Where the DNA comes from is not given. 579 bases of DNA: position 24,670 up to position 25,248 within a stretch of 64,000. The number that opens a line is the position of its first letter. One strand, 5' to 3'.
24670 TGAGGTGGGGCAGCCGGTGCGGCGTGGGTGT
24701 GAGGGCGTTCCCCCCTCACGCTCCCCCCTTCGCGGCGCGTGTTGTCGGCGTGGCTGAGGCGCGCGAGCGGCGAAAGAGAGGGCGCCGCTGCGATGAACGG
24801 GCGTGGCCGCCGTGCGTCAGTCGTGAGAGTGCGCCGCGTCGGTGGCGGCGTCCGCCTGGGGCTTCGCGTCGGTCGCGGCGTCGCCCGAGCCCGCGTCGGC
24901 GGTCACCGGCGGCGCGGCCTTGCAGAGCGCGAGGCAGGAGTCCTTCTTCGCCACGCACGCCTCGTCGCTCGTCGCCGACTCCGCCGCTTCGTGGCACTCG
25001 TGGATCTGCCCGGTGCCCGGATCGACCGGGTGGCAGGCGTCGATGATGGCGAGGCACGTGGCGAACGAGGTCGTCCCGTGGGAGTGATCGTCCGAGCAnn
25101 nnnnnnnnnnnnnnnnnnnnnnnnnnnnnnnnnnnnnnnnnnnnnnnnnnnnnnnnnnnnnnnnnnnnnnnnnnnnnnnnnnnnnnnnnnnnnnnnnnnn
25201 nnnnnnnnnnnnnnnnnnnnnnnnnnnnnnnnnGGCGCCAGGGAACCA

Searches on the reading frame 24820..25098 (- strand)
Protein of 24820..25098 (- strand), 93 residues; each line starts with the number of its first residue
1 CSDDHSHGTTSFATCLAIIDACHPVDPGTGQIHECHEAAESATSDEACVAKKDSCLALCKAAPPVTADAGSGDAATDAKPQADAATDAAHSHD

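Call 25: search_protein_representatives(protein=window:24820-25098:-)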
Query: 93 residues. Proteins with E-value up to 0.001 (for the whole library): 195; up to 1e-10: 26; up to 1e-30: 0. The best 150 are listed.
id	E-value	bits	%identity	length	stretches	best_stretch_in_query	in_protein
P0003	3.1e-30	120.6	77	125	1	3-86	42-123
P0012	6.7e-18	81.2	50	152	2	13-74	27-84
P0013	7.8e-18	81.0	45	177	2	14-86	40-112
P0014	4.0e-17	78.7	43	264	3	14-85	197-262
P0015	9.0e-17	77.6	63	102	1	1-76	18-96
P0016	4.1e-16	75.5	41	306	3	14-62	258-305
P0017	3.9e-15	72.3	46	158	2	1-81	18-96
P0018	4.3e-15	72.2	37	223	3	7-60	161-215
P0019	4.5e-15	72.1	52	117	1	9-92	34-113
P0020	1.1e-13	67.6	50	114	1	2-79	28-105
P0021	2.0e-13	66.8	61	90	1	13-75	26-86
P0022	2.3e-13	66.6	41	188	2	5-72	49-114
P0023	2.5e-13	66.5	61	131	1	2-70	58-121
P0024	8.2e-13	64.9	59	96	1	10-83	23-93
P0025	2.7e-12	63.3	53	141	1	2-90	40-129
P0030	2.0e-11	60.5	51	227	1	3-81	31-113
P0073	6.2e-08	49.3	32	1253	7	4-68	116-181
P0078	9.7e-08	48.7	51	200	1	9-80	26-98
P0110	1.1e-06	45.3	39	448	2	13-63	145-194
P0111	1.1e-06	45.3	32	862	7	12-65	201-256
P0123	2.1e-06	44.4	45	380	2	12-62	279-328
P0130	3.6e-06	43.6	48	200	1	12-77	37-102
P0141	1.1e-05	42.1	36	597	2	15-63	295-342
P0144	1.3e-05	41.9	47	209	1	8-68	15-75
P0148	1.9e-05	41.4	52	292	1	11-84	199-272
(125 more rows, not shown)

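Call 48: search_protein_families(library=pfam, proteins=[P0030, P0073, P0110, P0111, P0123, P0141, P0148, P0078, P0130, P0144], max_evalue=0.001)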
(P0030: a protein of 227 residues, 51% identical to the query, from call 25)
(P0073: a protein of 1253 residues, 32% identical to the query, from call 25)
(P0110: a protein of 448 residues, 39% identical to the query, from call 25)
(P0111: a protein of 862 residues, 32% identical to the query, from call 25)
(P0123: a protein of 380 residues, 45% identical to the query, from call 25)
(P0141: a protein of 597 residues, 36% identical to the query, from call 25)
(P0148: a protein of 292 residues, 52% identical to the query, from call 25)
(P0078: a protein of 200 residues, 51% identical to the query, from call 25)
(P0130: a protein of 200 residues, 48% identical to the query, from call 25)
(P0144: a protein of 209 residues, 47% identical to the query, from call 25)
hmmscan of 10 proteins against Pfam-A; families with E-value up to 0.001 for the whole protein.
P0030 (227 aa): 1 family
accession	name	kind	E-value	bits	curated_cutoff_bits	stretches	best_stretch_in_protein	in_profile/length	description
PF13115.11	YtkA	-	3e-13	50.6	25.9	1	122-207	3-84/85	YtkA-like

P0073 (1253 aa): 5 families
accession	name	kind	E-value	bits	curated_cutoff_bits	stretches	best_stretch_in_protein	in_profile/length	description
PF08309.17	LVIVD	-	1.5e-150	488.7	20.2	14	358-391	2-35/42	LVIVD repeat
PF19077.6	Big_13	-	2.6e-09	37.9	27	0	761-829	32-100/102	Bacterial Ig-like domain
PF21385.2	ACCA_BT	-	2.8e-09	37.3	27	0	654-696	44-86/120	Acetyl-CoA carboxylase, BT domain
PF23527.1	Microp_apicomplexa_14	-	1.5e-06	28.5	27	0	127-155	17-45/52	Apicomplexa microprotein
PF01108.23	Tissue_fac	-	0.00011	22.5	27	0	832-872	16-58/107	Tissue factor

P0110 (448 aa): 1 family
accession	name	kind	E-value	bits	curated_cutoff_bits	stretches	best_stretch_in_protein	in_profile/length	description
PF20243.3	MbnP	-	1.9e-36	126.2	27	1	199-415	2-187/189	MbnP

P0111 (862 aa): 3 families
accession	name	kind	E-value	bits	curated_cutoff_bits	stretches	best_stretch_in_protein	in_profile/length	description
PF08309.17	LVIVD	-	3.5e-128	417.2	20.2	11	17-49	2-35/42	LVIVD repeat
PF23527.1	Microp_apicomplexa_14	-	7.3e-05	23.1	27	0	375-401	19-45/52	Apicomplexa microprotein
PF22305.2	BARF1_ig2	-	0.00057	20.4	26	0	419-446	68-98/98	BARF1 second Ig-like domain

P0123 (380 aa): 2 families
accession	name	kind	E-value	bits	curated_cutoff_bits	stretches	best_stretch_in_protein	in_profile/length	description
PF13442.11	Cytochrome_CBB3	-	8.9e-07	29.6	27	1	127-216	5-68/68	Cytochrome C oxidase, cbb3-type, subunit III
PF00034.26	Cytochrom_C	-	3.9e-06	28.5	21.3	1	128-219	4-89/90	Cytochrome c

P0141 (597 aa): 2 families
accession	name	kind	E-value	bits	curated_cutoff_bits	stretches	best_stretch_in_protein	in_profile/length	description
PF20243.3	MbnP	-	2.9e-34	119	27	1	347-565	2-188/189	MbnP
PF00801.26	PKD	-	0.00012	22.5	23.5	1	167-238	6-79/80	PKD domain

P0148 (292 aa): 0 families

P0078 (200 aa): 0 families

P0130 (200 aa): 0 families

P0144 (209 aa): 0 families
